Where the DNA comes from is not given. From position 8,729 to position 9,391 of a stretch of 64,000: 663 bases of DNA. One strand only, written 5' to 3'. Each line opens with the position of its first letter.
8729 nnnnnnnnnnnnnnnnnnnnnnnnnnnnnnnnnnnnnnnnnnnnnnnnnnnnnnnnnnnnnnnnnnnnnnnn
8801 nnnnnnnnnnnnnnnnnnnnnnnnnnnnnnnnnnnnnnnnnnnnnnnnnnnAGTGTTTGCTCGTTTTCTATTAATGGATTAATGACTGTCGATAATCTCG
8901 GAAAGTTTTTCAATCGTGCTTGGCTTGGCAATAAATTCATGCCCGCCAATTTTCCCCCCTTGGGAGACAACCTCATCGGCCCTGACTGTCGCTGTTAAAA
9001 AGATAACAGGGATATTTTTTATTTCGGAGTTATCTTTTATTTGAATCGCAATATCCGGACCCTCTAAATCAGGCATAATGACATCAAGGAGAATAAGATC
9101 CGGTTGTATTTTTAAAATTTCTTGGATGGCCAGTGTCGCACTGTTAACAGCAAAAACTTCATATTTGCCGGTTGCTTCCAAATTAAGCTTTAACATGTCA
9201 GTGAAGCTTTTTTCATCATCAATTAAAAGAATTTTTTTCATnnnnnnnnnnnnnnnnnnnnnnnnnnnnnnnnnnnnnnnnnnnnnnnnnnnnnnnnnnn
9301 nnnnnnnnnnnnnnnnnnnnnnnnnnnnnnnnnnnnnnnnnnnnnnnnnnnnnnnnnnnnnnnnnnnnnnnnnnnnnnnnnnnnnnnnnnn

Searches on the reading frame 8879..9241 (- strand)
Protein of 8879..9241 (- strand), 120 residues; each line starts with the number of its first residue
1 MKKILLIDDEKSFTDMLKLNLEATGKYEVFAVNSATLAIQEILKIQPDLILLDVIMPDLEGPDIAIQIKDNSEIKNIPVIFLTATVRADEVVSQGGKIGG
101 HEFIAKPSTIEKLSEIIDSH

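Call 96: search_protein_families(library=pfam, proteins=[window:8879-9241:-], max_evalue=0.001)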
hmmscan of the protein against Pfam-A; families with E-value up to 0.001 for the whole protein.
window:8879-9241:- (120 aa): 1 family
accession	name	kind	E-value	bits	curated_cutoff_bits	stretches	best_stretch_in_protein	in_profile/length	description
PF00072.30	Response_reg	-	1.3e-19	70.8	30.2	1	4-117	1-110/111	Response regulator receiver domain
